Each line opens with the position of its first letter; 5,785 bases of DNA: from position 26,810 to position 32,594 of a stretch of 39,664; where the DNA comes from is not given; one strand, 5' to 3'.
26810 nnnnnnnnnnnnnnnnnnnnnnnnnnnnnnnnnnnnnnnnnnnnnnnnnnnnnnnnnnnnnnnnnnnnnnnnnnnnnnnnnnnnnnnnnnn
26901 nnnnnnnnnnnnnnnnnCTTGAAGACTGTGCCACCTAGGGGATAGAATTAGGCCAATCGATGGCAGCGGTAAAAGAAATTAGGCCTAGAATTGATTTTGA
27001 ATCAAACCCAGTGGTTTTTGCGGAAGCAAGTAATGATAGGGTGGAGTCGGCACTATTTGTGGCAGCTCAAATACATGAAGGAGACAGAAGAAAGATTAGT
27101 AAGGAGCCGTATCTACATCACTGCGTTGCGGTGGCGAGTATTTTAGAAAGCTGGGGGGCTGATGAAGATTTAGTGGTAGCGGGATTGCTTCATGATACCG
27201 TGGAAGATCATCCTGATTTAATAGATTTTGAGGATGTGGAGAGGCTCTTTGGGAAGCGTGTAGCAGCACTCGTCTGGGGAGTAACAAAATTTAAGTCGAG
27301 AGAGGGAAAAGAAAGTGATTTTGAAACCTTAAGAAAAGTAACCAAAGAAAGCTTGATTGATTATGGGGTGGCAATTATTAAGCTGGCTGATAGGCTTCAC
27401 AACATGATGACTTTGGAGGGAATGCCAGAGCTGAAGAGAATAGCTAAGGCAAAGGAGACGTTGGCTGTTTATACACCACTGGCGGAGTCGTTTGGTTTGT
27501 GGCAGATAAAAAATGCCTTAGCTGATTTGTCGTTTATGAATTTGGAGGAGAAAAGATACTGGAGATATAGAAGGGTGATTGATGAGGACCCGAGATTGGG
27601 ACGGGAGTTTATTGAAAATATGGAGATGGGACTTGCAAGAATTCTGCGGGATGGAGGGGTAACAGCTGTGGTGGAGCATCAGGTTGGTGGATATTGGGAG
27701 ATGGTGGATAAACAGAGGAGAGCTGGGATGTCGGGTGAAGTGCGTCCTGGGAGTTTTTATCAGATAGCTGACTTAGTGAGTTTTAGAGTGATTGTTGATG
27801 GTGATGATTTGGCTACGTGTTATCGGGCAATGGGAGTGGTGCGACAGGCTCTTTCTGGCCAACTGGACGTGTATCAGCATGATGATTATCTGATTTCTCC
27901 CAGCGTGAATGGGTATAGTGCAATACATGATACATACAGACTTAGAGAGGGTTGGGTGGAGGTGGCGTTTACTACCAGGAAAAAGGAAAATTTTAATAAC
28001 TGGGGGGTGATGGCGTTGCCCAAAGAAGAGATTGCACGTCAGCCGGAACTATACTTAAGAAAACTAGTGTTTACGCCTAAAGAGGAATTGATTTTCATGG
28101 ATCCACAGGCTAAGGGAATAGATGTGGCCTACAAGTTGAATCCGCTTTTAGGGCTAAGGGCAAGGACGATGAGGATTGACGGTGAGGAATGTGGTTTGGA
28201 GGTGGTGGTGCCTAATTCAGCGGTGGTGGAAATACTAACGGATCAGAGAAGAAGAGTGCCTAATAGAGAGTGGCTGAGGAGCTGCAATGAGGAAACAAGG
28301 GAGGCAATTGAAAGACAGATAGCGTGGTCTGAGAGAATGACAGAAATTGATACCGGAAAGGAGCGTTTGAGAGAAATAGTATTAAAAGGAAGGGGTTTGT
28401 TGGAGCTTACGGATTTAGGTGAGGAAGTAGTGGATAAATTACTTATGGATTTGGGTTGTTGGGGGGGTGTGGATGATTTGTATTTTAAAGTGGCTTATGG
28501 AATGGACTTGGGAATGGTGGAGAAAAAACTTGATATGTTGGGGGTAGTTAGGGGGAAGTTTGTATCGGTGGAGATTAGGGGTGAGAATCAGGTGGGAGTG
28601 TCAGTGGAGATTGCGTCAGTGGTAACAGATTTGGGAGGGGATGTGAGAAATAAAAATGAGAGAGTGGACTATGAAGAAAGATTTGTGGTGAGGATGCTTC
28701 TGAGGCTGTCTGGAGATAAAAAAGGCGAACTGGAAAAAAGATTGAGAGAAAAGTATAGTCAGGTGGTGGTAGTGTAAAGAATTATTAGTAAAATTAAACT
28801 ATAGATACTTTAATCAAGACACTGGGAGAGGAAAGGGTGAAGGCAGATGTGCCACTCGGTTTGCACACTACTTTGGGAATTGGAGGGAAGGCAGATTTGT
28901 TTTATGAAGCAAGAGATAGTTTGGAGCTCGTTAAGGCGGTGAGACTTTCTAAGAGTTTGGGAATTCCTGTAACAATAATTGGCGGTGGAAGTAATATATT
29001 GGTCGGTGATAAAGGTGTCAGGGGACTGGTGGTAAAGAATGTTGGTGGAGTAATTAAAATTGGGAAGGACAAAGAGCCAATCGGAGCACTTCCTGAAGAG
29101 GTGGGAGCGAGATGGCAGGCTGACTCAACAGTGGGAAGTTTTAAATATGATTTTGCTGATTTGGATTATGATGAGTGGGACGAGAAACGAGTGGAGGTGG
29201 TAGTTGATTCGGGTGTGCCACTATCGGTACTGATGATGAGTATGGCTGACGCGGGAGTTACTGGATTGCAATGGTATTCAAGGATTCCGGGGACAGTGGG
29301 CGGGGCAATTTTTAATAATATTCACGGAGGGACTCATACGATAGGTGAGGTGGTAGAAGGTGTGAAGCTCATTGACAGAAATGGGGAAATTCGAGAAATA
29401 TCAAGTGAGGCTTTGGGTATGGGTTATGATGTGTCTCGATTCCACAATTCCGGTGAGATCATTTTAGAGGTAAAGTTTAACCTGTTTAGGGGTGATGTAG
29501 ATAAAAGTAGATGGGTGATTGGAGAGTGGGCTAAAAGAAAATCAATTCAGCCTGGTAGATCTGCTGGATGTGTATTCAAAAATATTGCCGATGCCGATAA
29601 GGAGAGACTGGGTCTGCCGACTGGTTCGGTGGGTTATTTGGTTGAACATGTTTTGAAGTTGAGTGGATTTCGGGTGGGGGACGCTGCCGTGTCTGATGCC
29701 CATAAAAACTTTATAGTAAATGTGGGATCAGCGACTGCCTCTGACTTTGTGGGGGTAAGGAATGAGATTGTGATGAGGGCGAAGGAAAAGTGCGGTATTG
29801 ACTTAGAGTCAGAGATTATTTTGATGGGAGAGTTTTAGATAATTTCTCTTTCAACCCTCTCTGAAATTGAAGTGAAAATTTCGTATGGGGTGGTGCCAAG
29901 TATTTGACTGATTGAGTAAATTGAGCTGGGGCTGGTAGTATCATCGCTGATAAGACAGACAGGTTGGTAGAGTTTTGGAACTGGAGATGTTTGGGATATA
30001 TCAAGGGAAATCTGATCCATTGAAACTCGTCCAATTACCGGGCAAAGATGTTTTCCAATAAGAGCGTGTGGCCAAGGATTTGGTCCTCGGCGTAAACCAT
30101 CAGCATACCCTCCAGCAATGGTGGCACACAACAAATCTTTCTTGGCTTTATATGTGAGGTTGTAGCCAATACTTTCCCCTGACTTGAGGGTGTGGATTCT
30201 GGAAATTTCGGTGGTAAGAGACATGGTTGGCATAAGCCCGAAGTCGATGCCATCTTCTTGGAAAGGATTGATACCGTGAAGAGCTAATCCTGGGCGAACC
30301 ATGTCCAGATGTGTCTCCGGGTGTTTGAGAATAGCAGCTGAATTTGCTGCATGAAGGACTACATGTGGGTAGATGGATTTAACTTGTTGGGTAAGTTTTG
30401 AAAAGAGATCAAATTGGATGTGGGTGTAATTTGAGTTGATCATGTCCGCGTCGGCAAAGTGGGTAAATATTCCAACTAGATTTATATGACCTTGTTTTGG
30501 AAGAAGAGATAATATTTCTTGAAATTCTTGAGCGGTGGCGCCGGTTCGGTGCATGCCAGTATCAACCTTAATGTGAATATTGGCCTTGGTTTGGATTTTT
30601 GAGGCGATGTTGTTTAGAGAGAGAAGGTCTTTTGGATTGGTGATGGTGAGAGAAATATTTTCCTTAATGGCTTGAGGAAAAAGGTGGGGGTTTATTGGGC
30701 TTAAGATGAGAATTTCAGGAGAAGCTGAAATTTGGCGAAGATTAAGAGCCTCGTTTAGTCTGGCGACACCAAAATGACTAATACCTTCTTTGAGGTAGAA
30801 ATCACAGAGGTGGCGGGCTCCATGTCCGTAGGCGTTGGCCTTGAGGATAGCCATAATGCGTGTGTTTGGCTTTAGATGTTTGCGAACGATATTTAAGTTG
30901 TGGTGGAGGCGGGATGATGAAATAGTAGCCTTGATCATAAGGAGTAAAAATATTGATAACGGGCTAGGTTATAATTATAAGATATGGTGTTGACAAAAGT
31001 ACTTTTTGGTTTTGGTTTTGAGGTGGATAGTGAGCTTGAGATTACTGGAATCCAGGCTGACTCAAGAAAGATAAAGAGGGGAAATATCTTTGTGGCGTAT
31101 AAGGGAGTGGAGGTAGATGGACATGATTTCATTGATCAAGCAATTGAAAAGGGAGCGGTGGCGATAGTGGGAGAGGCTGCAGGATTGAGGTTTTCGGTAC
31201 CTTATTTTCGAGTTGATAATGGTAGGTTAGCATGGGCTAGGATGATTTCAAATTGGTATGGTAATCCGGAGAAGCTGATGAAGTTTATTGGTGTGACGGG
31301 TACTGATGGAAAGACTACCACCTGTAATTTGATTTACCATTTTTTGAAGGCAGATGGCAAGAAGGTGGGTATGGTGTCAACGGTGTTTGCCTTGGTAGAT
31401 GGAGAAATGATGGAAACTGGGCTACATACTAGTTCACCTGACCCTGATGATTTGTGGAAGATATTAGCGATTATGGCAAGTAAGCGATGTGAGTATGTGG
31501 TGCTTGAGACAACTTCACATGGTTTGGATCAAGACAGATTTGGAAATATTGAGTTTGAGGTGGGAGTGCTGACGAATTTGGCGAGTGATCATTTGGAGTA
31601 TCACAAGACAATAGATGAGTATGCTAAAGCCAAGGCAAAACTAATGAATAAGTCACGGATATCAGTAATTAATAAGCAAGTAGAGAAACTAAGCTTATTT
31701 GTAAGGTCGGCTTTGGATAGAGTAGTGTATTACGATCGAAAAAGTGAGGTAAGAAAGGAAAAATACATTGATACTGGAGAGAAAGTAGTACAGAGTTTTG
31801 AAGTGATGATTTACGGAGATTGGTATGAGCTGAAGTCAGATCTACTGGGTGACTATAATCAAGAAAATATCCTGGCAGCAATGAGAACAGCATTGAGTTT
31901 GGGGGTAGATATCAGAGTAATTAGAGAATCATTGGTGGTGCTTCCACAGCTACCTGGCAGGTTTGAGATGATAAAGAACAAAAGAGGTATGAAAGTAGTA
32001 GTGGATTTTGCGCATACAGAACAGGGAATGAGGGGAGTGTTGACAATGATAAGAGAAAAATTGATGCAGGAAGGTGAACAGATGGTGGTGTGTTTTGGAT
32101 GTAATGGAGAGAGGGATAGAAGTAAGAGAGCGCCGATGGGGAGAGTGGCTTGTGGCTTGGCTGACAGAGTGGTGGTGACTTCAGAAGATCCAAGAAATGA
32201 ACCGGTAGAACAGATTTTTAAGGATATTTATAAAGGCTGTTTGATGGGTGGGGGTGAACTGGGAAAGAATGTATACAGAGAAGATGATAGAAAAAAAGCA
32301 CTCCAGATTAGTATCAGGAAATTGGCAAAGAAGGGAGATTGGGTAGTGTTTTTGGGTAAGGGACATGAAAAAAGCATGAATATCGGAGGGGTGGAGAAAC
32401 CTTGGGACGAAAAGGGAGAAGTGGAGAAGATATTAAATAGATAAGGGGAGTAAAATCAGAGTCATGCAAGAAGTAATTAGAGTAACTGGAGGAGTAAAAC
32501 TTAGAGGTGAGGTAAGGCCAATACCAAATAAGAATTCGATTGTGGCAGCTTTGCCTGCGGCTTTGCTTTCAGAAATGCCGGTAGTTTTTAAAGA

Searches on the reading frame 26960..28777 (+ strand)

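Call 3: search_protein_families(library=pfam, proteins=[window:26960-28777:+], max_evalue=0.01)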
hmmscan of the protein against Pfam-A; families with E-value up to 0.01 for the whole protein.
window:26960-28777:+ (605 aa): 5 families
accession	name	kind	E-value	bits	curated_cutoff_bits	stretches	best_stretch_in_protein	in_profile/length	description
PF13328.12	HD_4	-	1e-31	110.2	27.2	1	31-181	1-156/156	HD domain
PF01966.28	HD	-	1.1e-09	39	22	1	51-149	1-116/116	HD domain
PF04607.23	RelA_SpoT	-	5.8e-08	33.4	27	1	247-352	8-104/113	Region found in RelA / SpoT proteins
PF02824.27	TGS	-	0.00026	21.4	22.2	1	370-427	3-60/60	TGS domain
PF20680.3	DUF6817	-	0.00074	20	25.2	1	49-80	15-46/85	Domain of unknown function (DUF6817)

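Call 4: search_protein_families(library=ncbifam, proteins=[window:26960-28777:+], max_evalue=0.01)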
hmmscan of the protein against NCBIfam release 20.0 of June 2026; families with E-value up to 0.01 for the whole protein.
window:26960-28777:+ (605 aa): 3 families
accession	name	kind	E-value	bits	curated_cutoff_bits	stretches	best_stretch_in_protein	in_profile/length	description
TIGR00691.1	spoT_relA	subfamily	1.7e-82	277.8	499.2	2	31-352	1-312/687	RelA/SpoT family protein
NF008303.0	PRK11092.1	equivalog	4.3e-55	187.2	947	2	25-352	20-337/702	bifunctional GTP diphosphokinase/guanosine-3',5'-bis pyrophosphate 3'-pyrophosphohydrolase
NF008124.0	PRK10872.1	equivalog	6.6e-28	97.7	728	1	49-352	53-353/744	GTP diphosphokinase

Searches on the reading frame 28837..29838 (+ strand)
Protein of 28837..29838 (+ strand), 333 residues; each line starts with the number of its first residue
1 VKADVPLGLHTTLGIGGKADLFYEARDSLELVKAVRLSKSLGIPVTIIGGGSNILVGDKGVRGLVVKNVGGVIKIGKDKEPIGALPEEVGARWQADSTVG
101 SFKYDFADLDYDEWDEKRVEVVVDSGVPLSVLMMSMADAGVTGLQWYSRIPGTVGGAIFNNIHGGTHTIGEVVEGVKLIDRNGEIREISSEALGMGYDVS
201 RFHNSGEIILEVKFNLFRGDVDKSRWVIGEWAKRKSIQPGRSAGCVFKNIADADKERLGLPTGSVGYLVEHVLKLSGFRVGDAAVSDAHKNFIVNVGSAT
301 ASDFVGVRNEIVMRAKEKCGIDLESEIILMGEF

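Call 44: search_protein_families(library=pfam, proteins=[window:28837-29838:+], max_evalue=0.0001)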
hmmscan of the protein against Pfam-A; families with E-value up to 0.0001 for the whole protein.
window:28837-29838:+ (333 aa): 2 families
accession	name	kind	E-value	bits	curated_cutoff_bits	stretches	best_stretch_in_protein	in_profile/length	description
PF01565.28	FAD_binding_4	-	2e-19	70.1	26.4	2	112-188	57-138/139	FAD binding domain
PF02873.21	MurB_C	-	2e-18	66.8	27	1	231-329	10-98/99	UDP-N-acetylenolpyruvoylglucosamine reductase, C-terminal domain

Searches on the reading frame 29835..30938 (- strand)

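Call 44: search_protein_families(library=pfam, proteins=[window:29835-30938:-], max_evalue=0.0001)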
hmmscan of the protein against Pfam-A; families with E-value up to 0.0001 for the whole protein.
window:29835-30938:- (367 aa): 2 families
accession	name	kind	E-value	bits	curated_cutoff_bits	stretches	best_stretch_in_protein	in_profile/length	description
PF01168.26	Ala_racemase_N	-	3.8e-64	216.9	24.1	1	6-225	1-220/220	Alanine racemase, N-terminal domain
PF00842.27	Ala_racemase_C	-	9.5e-31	106.5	25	1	239-365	2-126/127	Alanine racemase, C-terminal domain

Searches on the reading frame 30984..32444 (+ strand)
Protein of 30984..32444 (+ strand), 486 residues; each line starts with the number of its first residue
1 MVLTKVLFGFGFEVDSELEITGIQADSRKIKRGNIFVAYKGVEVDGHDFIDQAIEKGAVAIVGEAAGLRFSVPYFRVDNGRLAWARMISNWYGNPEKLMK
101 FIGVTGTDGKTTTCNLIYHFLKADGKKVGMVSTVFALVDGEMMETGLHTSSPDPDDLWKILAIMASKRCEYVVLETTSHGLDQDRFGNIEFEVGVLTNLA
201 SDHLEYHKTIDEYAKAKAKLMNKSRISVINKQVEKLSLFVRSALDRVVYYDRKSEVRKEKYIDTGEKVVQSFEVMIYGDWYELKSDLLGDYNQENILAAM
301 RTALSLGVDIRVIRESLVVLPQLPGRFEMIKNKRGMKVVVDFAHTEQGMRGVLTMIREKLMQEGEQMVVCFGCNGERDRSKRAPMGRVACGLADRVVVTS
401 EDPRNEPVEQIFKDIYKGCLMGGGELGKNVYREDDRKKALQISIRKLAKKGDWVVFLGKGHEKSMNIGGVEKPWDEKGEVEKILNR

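Call 44: search_protein_families(library=pfam, proteins=[window:30984-32444:+], max_evalue=0.0001)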
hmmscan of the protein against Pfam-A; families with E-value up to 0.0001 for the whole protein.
window:30984-32444:+ (486 aa): 3 families
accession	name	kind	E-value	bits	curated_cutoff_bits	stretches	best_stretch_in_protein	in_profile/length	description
PF08245.18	Mur_ligase_M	-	1.2e-39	136.8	24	1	104-301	1-198/200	Mur ligase middle domain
PF02875.26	Mur_ligase_C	-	1.3e-27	97.6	28.4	1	325-460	1-127/127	Mur ligase, glutamate ligase domain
PF01225.30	Mur_ligase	-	4.9e-13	49.7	21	1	19-67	1-54/95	Mur ligase family, catalytic domain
